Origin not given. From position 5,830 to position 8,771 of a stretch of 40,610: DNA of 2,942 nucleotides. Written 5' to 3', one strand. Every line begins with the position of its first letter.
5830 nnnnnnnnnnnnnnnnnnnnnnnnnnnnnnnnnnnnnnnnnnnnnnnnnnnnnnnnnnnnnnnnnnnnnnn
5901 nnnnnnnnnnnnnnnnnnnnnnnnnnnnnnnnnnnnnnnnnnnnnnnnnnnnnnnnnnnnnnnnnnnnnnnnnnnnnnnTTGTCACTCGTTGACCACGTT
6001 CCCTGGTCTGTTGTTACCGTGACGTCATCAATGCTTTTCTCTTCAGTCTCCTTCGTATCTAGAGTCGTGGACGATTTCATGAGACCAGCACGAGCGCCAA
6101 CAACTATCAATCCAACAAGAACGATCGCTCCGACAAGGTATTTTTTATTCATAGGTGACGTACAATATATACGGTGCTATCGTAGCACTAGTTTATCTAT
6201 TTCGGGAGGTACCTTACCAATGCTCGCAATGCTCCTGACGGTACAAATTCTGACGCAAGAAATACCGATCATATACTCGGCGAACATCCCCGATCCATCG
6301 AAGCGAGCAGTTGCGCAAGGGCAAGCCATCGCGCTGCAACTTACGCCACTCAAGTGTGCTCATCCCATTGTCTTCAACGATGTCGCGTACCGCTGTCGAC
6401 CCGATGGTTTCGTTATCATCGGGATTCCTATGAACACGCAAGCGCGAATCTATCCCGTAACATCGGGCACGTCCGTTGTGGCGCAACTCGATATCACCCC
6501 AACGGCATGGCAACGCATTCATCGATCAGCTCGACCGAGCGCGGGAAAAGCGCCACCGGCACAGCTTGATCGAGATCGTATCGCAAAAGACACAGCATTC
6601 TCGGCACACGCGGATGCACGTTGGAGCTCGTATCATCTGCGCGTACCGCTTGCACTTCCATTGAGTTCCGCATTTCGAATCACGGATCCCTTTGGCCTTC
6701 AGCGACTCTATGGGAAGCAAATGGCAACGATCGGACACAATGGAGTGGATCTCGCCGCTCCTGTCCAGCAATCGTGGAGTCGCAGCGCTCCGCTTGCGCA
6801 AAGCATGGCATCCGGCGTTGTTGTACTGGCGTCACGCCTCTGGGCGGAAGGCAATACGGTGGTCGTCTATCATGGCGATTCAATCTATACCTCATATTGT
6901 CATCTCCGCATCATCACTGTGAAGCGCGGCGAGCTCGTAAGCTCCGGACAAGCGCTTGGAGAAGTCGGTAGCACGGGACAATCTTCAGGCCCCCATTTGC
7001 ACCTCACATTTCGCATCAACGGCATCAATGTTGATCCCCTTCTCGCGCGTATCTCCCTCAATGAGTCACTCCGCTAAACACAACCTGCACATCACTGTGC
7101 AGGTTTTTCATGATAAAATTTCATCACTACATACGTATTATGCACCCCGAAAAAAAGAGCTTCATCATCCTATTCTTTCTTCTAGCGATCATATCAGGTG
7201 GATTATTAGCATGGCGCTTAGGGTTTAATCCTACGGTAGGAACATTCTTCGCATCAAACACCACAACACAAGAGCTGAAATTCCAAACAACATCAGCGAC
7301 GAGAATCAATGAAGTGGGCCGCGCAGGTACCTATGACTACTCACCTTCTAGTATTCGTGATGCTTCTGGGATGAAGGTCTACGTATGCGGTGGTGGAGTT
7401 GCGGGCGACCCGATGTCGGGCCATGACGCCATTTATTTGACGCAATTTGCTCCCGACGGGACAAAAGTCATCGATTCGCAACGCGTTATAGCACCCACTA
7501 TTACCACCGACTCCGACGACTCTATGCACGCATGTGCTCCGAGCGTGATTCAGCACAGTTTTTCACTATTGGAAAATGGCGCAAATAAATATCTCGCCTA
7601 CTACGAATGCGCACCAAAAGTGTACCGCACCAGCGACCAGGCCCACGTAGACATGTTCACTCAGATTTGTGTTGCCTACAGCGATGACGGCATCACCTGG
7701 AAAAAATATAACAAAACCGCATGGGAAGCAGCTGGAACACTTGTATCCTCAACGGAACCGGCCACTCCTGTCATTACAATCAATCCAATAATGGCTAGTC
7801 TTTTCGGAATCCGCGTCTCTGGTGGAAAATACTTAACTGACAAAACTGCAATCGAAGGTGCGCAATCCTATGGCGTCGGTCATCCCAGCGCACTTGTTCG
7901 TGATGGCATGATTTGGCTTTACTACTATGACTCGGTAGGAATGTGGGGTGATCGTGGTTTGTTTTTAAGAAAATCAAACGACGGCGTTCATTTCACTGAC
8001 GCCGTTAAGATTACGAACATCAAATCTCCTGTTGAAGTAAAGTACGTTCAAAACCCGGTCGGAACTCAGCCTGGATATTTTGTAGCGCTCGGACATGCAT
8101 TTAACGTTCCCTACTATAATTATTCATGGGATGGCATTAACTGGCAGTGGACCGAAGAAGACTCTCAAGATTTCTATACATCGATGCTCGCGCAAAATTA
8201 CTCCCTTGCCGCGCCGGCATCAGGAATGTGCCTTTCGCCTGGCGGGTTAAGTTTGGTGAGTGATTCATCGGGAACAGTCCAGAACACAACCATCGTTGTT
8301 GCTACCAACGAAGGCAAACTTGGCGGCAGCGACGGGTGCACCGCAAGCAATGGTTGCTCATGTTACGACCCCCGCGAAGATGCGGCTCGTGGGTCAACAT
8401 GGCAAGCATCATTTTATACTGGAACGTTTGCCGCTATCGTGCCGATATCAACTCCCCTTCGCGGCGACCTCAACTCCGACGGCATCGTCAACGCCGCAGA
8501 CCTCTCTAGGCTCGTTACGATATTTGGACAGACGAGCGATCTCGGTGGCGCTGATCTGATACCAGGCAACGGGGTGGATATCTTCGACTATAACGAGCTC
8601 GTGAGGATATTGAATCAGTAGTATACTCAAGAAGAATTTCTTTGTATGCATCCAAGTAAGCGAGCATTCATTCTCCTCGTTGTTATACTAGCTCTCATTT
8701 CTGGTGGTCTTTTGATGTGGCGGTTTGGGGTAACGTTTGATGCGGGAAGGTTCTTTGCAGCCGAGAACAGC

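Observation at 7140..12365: Minimal cellulosome-style cohesin-dockerin operon with a membrane-anchored scaffoldin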

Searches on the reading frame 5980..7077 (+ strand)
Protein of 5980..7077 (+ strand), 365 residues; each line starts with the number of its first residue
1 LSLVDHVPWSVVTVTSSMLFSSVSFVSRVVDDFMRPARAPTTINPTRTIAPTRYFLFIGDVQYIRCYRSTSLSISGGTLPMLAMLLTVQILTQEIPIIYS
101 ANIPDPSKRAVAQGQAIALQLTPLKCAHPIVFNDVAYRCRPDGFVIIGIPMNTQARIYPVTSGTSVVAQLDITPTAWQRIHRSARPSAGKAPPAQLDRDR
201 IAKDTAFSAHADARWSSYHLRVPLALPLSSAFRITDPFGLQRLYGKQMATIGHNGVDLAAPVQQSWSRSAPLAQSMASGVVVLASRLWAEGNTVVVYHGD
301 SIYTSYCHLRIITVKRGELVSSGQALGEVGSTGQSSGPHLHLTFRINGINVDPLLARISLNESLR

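Call 42: search_protein_families(library=pfam, proteins=[window:5980-7077:+], max_evalue=0.01)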
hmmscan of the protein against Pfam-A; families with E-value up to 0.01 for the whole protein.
window:5980-7077:+ (365 aa): 1 family
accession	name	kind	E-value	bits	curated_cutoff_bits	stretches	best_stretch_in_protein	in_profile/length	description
PF01551.29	Peptidase_M23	-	5e-23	81.6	28.7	1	253-353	3-96/96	Peptidase family M23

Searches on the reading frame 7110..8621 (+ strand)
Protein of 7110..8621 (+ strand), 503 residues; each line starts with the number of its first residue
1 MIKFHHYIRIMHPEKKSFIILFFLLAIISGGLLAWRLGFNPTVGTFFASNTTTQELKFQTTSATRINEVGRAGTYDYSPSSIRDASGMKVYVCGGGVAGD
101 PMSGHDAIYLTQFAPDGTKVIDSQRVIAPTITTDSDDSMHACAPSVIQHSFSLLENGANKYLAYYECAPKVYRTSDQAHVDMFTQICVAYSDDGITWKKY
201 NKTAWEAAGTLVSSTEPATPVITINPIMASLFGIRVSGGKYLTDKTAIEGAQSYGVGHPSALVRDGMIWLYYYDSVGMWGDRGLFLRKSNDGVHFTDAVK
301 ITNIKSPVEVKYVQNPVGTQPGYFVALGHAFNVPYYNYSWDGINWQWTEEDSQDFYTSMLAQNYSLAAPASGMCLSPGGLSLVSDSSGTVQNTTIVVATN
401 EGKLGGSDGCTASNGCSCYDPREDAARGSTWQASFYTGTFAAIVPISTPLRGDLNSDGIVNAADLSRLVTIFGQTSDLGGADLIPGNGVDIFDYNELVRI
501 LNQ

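Call 3: search_protein_families(library=pfam, proteins=[window:7110-8621:+], max_evalue=1)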
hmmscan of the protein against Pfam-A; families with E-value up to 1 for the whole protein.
window:7110-8621:+ (503 aa): 3 families
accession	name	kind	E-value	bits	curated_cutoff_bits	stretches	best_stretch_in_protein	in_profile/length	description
PF00754.31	F5_F8_type_C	-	0.032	14.8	28.2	1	180-208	60-83/127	F5/8 type C domain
PF00404.24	Dockerin_1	-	0.04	14.6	22.9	1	452-473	2-23/57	Dockerin type I domain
PF01344.31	Kelch_1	-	0.13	12.2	20.1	1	405-424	18-37/46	Kelch motif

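Call 4: search_protein_families(library=ncbifam, proteins=[window:7110-8621:+], max_evalue=1)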
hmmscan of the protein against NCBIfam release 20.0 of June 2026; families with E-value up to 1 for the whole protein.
window:7110-8621:+ (503 aa): 0 families

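Call 22: search_solved_structures(query=window:7140-8621:+, max_evalue=10, show_alignments=2)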
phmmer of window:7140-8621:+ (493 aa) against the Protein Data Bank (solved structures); distinct sequences matched with E-value up to 10: 52.
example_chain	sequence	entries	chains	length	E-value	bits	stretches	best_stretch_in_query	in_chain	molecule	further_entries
2y3n_B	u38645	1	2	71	0.00013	24.3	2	439-465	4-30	CELLULOSOMAL FAMILY-48 PROCESSIVE GLYCOSIDE HYDROLASE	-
7k29_A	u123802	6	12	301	0.2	13.7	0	393-433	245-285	Kelch-like ECH-associated protein 1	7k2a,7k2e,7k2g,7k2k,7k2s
7k2d_A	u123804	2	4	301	0.23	13.5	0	393-433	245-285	Kelch-like ECH-associated protein 1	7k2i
7k2b_A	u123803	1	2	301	0.24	13.4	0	393-433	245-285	Kelch-like ECH-associated protein 1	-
7k2h_A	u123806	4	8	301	0.24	13.4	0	393-433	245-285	Kelch-like ECH-associated protein 1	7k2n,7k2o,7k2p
8pku_A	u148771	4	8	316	0.24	13.4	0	393-433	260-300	Kelch-like ECH-associated protein 1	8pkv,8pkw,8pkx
7k2l_B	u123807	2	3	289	0.31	13.1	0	393-432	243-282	Kelch-like ECH-associated protein 1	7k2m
7k28_A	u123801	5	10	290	0.32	13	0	393-432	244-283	Kelch-like ECH-associated protein 1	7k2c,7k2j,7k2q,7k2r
5wfl_A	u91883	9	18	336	0.34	13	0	393-433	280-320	Kelch-like ECH-associated protein 1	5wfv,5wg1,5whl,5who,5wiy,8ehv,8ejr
9gvb_B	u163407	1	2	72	0.34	12.9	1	437-467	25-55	Group 2 dockerin from R. flavefaciens FD-1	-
8ivg_A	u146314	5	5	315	0.36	12.9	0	393-433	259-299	Kelch-like ECH-associated protein 1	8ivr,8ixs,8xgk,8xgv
7k2f_X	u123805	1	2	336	0.42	12.6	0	393-433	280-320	Kelch-like ECH-associated protein 1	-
7k2l_A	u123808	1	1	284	0.46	12.5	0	393-429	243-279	Kelch-like ECH-associated protein 1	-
6uf0_A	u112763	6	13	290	0.52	12.3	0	393-429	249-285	Kelch-like ECH-associated protein 1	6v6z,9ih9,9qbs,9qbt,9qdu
5f72_K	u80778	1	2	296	0.52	12.3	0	393-430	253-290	Kelch-like ECH-associated protein 1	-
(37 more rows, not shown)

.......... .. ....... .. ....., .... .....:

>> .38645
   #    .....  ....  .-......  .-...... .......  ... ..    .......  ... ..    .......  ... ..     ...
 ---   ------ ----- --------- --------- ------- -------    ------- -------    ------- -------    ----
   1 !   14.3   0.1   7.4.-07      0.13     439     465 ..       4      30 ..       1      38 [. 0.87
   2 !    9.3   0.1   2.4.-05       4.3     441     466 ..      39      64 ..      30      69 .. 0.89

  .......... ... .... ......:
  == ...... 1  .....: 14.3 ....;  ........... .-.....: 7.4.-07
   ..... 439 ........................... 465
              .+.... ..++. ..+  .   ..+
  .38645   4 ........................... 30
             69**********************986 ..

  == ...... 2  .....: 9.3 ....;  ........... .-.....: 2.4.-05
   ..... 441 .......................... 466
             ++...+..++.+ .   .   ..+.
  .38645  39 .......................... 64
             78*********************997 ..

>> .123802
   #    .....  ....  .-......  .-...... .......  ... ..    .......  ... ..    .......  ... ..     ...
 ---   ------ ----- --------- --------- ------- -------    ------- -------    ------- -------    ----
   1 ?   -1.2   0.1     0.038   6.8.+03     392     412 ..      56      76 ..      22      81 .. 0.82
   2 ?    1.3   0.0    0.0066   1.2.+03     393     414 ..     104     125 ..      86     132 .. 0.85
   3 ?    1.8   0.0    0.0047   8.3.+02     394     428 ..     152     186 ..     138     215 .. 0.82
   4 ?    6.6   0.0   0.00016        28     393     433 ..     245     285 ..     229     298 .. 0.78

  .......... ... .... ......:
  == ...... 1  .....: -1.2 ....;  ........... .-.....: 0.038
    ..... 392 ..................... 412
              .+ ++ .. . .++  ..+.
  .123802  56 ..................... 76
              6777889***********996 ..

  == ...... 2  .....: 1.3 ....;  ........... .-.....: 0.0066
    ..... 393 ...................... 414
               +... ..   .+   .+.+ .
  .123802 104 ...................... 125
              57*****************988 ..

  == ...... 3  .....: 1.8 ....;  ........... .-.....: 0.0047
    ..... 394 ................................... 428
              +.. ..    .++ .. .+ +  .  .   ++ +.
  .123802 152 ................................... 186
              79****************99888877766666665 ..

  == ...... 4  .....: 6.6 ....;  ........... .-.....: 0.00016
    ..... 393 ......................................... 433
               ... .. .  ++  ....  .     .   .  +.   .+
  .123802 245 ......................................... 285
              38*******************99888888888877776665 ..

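Call 32: search_protein_representatives(protein=window:7140-8621:+)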
Query: 493 residues. Proteins with E-value up to 0.001 (for the whole library): 131; up to 1e-10: 52; up to 1e-30: 30. The best 131 are listed.
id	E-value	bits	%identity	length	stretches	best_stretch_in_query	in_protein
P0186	7.9e-266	899.0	80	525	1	1-493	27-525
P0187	7.9e-123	427.4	48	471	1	40-455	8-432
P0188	3.2e-108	379.2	48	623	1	43-431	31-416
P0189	1.1e-81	291.7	41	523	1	46-430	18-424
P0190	3.9e-70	253.6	43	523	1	42-488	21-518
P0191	1.9e-68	248.0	36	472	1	44-477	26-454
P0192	4.5e-68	246.8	40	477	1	36-488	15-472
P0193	1.8e-60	221.7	36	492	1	59-484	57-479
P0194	2.4e-60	221.3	37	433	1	40-436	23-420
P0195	9.0e-56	206.2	37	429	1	59-430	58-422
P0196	1.5e-49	185.7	36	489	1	39-428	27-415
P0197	4.0e-48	181.0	39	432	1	48-428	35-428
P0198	6.8e-48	180.2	34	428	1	58-392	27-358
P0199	4.3e-47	177.6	38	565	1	9-434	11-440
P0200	1.4e-46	175.9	34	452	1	24-432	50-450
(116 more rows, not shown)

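Call 34: search_solved_structures(query=A2, max_evalue=10, show_alignments=2)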
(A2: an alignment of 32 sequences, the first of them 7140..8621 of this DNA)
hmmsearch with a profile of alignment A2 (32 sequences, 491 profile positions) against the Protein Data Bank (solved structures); distinct sequences matched with E-value up to 10: 1.
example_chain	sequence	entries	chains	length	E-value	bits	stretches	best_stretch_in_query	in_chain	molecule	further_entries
3taw_A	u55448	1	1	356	0.15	13.9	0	163-221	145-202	Hypothetical glycoside hydrolase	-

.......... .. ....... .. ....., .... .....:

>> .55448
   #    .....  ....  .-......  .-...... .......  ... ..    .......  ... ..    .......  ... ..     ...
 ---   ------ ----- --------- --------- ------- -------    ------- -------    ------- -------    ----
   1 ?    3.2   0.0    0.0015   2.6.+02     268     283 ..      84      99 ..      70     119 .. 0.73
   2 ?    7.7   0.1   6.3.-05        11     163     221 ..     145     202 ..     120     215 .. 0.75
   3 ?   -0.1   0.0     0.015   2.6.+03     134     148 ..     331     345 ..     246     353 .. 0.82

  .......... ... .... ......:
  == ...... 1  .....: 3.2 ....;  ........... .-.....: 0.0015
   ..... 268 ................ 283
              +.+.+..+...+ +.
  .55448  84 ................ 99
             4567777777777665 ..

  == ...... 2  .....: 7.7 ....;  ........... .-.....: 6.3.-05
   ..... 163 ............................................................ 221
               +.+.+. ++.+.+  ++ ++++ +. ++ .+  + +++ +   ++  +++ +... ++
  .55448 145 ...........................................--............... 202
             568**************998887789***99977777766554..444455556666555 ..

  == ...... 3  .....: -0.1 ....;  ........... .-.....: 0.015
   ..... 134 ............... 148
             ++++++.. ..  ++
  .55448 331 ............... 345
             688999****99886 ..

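Call 35: search_protein_families(library=pfam, alignment_id=A2, max_evalue=0.1)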
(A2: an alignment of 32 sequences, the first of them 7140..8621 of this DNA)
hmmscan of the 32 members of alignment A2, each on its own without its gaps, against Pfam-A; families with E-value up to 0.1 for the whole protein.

A. member 1, window:7140-8621:+ (493 aa): 2 families
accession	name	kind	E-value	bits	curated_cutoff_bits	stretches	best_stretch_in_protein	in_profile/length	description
PF00754.31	F5_F8_type_C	-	0.031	14.9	28.2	0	170-198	60-83/127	F5/8 type C domain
PF00404.24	Dockerin_1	-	0.039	14.6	22.9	1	442-463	2-23/57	Dockerin type I domain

B. families by the number of members that match (of 32 scanned): 20 families
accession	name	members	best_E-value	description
PF00404.24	Dockerin_1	7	1.3e-06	Dockerin type I domain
PF17963.7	Big_9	2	2.4e-20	Bacterial Ig domain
PF00754.31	F5_F8_type_C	2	0.022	F5/8 type C domain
PF13088.12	BNR_2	2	0.042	BNR repeat-like domain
PF11721.14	Malectin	1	6.7e-29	Malectin domain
PF03422.21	CBM_6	1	3.8e-18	Carbohydrate binding module (family 6)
PF12819.13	Malectin_like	1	4.2e-14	Malectin-like domain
PF22825.2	HpiC1-like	1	2e-10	HpiC1 cyclase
PF17803.7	Cadherin_4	1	4.5e-10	Bacterial cadherin-like domain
PF17892.7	Cadherin_5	1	0.00014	Cadherin-like domain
PF13517.12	FG-GAP_3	1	0.00023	FG-GAP-like repeat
PF05345.18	He_PIG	1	0.0026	Putative Ig domain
PF01839.29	FG-GAP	1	0.011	FG-GAP repeat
PF00036.39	EF-hand_1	1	0.016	EF hand domain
PF16184.11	Cadherin_3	1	0.028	Cadherin-like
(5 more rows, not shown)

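Call 64: predict_structure(alignment_id=A2)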
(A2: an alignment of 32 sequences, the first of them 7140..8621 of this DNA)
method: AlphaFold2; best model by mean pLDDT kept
length: 493 residues; sequences in the alignment: 32
mean_pLDDT: 86.5   pTM: 0.79
mean pLDDT of the five models: 86.5, 86.3, 86.1, 85.6, 85.4
residues with pLDDT >= 90: 341; 70-90: 69; 50-70: 47; < 50: 36
segments of 3 or more residues with pLDDT < 50: 1-3, 32-41, 436-438, 465-475, 477-481
pLDDT, mean of each block of 10 residues (from residue 1): 57 73 55 41 79 92 94 97 82 85 97 95 93 97 93 97 94 96 98 96 96 95 93 82 92 98 93 97 97 95 93 97 96 94 94 94 94 98 96 96 96 94 96 62 73 77 51 48 53 48
secondary structure, 60 per line:
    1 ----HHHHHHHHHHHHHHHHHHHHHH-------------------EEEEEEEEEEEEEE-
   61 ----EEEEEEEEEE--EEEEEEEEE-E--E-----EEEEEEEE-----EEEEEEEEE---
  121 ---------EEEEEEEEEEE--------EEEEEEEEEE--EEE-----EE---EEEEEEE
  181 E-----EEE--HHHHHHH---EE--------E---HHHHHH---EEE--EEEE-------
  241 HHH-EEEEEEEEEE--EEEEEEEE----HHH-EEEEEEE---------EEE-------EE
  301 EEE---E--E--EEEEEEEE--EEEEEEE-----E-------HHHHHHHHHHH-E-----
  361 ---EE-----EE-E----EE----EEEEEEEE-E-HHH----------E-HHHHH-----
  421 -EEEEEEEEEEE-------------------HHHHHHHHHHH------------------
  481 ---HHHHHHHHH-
elements in order: H5-26 E46-59 E65-74 E77-85 E96-103 E109-117 E130-140 E149-158 E161-163 E174-181 E187-189 H192-198 H216-221 E225-227 E230-233 E245-254 E257-264 E273-279 E289-291 E299-303 E313-320 E323-329 H343-353 E385-392 H411-415 E422-432 H452-462 H484-492

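Call 66: fold_search(model_id=the predicted structure, library=pdb)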
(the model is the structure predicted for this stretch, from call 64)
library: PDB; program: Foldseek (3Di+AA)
matches with E <= 10: 710; with E <= 0.001: 216
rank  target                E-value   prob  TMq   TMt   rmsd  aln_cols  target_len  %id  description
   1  5ta7_A                4.1e-10  1.00  0.41  0.52  10.2       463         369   13  Crystal structure of BuGH117Bwt (released 2017-09-13)
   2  5ta7_B                6.3e-10  1.00  0.40  0.52   9.9       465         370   13  Crystal structure of BuGH117Bwt (released 2017-09-13)
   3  4ak5_B                7.4e-10  1.00  0.42  0.53   9.1       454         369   14  Native crystal structure of BpGH117 (released 2012-03-14)
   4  4ak6_A                7.8e-10  1.00  0.41  0.53   9.4       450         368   14  BpGH117_H302E mutant glycoside hydrolase (released 2012-03-21)
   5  4ak7_B                1.1e-09  1.00  0.41  0.51   8.7       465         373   13  Crystal structure of BpGH117_E303Q in complex with neoagarobiose (released 2012-03-14)
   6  4ak7_A                2.4e-09  1.00  0.41  0.52   8.7       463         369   13  Crystal structure of BpGH117_E303Q in complex with neoagarobiose (released 2012-03-14)
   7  4ak5_A                2.4e-09  1.00  0.41  0.52   9.2       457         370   13  Native crystal structure of BpGH117 (released 2012-03-14)
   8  3r4y_A                3.5e-09  1.00  0.41  0.54   7.4       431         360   12  Crystal structure of alpha-neoagarobiose hydrolase (ALPHA-NABH) from Saccharophagus degradans 2-40 (released 2012-02-01)
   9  4u6b_C                5.8e-09  1.00  0.40  0.55   7.0       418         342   13  Zg3597, a family 117 glycoside hydrolase, produced by the marine bacterium Zobellia galactanivorans (released 2015-02-11)
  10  4ak6_B                5.8e-09  1.00  0.40  0.52   9.3       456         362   13  BpGH117_H302E mutant glycoside hydrolase (released 2012-03-21)
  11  4u6b_A                1.3e-08  1.00  0.39  0.53   7.3       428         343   13  Zg3597, a family 117 glycoside hydrolase, produced by the marine bacterium Zobellia galactanivorans (released 2015-02-11)
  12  4u6d_A                1.5e-08  1.00  0.41  0.51   7.1       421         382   13  Zg3615, a family 117 glycoside hydrolase in complex with beta-3,6-anhydro-L-galactose (released 2015-02-11)
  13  3r4z_A                2.0e-08  1.00  0.40  0.53   8.5       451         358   12  Crystal structure of alpha-neoagarobiose hydrolase (ALPHA-NABH) in complex with alpha-d-galactopyranose from Saccharop (released 2012-02-01)
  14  3p2n_A                2.8e-08  1.00  0.41  0.52   8.8       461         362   13  Discovery and structural characterization of a new glycoside hydrolase family abundant in coastal waters that was anno (released 2011-03-02)
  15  3p2n_B                3.1e-08  1.00  0.42  0.55   8.5       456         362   13  Discovery and structural characterization of a new glycoside hydrolase family abundant in coastal waters that was anno (released 2011-03-02)
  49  2sil                  7.9e-07  1.00  0.35  0.43   9.6       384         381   11  THE STRUCTURES OF SALMONELLA TYPHIMURIUM LT2 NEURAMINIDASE AND ITS COMPLEX WITH A TRANSITION STATE ANALOGUE AT 1.6 ANGST (released 1994-08-31)
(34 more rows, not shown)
